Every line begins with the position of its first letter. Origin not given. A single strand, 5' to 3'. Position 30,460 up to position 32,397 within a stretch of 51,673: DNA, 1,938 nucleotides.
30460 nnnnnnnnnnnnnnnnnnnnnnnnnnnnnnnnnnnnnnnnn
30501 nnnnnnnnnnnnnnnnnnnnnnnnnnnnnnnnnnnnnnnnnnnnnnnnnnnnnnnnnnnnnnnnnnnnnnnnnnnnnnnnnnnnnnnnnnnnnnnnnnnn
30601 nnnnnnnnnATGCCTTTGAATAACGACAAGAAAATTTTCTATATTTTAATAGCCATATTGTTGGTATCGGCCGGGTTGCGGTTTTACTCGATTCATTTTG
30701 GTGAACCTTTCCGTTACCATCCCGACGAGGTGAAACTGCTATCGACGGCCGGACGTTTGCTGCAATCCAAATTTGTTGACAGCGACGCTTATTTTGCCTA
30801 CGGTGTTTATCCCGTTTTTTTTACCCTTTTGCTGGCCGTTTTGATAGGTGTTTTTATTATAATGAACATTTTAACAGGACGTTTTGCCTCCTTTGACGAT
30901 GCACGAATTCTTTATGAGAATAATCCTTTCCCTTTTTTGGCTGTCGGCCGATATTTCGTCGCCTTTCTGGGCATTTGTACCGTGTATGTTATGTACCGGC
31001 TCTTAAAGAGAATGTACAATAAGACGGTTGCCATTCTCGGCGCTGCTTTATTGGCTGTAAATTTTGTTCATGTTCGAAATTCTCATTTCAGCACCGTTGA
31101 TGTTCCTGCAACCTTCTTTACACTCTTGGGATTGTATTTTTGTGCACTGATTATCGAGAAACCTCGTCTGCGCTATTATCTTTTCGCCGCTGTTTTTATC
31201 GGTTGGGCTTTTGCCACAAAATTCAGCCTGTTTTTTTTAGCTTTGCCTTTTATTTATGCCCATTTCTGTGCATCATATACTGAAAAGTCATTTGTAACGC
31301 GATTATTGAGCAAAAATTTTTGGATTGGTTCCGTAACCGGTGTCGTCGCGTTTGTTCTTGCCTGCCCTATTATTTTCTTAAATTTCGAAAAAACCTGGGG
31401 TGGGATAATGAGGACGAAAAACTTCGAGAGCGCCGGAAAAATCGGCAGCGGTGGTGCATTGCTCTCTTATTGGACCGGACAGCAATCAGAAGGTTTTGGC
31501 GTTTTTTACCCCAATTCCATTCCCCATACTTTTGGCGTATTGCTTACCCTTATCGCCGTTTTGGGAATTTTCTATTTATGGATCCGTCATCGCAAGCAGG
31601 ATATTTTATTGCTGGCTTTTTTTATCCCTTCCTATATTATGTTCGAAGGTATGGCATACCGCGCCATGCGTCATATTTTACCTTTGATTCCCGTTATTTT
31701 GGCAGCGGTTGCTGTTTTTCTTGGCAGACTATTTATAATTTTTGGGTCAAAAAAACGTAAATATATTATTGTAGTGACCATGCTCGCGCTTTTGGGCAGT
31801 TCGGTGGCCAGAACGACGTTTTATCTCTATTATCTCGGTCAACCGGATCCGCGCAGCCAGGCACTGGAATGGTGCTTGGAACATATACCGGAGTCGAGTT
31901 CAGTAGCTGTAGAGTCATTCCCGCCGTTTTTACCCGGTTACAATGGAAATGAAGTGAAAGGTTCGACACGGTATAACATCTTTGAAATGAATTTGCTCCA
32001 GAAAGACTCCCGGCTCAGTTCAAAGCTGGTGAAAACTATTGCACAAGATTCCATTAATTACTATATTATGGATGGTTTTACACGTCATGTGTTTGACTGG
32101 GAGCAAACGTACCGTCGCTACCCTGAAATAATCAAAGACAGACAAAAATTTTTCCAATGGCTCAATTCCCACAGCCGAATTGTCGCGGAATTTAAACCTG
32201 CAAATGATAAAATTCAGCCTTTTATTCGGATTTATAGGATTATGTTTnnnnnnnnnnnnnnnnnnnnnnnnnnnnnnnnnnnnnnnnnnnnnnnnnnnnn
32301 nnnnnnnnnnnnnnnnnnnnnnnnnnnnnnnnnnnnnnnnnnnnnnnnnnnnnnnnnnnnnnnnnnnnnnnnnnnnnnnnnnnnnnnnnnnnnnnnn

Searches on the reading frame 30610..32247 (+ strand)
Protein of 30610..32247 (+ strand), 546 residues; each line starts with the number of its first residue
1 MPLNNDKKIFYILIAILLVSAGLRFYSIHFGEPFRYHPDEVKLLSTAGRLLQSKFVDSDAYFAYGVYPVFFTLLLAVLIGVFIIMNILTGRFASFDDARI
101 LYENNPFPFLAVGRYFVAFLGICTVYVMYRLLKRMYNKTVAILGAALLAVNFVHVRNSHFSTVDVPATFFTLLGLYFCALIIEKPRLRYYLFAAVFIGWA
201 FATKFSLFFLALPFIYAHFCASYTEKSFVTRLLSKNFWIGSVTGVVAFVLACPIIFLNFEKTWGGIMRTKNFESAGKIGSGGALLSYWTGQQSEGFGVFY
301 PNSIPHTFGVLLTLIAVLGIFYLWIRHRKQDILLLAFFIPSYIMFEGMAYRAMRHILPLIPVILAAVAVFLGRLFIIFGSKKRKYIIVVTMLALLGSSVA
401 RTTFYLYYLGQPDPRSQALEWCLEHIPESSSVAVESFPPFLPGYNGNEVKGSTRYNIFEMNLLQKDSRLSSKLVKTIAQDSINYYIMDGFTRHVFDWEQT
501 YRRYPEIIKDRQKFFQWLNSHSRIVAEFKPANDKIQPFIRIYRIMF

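Call 32: search_protein_families(library=pfam, proteins=[window:30610-32247:+], max_evalue=0.001)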
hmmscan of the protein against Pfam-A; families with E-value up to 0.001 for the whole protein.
window:30610-32247:+ (546 aa): 2 families
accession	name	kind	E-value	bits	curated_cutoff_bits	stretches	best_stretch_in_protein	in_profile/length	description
PF13231.12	PMT_2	-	7.1e-15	56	26.1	1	114-248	25-154/160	Dolichyl-phosphate-mannose-protein mannosyltransferase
PF02366.24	PMT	-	4.3e-10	40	22.7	1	66-238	44-216/245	Dolichyl-phosphate-mannose-protein mannosyltransferase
